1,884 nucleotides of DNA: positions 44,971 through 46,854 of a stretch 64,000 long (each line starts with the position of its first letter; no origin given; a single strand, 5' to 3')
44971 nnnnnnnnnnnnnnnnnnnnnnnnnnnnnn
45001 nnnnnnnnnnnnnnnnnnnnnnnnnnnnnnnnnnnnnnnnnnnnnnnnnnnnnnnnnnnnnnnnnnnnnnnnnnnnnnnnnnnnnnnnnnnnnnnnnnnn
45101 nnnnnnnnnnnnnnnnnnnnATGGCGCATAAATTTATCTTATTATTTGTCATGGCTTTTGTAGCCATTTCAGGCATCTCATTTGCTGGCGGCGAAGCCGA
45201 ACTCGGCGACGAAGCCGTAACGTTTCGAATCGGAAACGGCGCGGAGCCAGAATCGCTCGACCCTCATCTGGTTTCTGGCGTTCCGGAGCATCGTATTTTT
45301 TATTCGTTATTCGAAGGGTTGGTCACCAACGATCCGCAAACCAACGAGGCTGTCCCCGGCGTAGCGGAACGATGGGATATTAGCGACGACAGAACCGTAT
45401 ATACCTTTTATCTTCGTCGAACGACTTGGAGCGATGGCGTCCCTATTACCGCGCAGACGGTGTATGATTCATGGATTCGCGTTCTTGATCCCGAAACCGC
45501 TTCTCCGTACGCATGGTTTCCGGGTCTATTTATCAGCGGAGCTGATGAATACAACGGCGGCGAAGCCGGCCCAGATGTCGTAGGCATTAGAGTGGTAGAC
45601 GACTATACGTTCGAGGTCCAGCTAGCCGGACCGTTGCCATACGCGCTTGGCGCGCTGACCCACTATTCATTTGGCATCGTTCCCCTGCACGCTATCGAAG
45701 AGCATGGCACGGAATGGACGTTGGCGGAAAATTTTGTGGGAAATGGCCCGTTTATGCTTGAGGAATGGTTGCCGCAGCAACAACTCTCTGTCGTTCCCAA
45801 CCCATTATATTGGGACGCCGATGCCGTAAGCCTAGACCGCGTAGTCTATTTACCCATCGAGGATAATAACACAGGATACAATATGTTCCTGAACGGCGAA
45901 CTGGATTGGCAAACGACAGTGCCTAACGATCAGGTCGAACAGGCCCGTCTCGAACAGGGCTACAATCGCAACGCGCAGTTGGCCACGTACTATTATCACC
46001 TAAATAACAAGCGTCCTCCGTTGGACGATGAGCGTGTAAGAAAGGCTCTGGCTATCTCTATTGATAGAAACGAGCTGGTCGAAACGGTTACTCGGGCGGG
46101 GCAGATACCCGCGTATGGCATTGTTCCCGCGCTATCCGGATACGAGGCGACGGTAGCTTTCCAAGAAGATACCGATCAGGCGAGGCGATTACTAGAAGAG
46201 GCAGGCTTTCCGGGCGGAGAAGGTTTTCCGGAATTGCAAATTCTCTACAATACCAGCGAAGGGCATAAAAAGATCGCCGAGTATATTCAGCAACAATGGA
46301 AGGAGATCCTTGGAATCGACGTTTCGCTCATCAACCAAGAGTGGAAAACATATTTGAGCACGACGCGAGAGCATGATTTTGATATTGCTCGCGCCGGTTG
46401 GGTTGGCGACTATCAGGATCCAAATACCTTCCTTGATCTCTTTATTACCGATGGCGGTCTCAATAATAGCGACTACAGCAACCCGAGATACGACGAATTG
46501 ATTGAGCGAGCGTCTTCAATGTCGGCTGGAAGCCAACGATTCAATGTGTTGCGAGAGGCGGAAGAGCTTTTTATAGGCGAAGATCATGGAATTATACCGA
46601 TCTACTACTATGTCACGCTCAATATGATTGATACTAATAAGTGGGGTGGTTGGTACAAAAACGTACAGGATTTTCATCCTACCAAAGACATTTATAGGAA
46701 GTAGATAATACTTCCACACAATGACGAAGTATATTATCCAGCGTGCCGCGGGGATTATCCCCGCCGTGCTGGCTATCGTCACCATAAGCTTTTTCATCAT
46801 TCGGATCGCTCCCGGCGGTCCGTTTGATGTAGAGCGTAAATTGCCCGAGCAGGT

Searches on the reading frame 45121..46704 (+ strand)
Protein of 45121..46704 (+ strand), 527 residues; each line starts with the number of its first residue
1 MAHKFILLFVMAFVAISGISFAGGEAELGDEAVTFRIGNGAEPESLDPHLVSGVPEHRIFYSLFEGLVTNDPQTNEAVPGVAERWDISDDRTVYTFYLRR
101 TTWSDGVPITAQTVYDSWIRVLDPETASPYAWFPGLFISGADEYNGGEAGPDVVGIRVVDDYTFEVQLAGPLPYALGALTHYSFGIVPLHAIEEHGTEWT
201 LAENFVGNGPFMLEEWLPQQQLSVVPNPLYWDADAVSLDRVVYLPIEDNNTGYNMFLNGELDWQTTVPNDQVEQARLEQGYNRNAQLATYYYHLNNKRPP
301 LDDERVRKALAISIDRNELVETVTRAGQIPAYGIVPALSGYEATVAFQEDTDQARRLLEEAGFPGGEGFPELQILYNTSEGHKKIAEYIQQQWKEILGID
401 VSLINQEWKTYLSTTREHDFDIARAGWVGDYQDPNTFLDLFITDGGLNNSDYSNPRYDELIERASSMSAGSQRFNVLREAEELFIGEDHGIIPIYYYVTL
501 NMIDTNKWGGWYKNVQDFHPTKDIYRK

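Call 15: search_protein_families(library=pfam, proteins=[window:45121-46704:+])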
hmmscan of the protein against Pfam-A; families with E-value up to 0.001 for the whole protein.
window:45121-46704:+ (527 aa): 1 family
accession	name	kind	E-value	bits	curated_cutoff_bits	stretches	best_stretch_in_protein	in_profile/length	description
PF00496.27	SBP_bac_5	-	4.8e-98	329.1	32.4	1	77-446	2-365/368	Bacterial extracellular solute-binding proteins, family 5 Middle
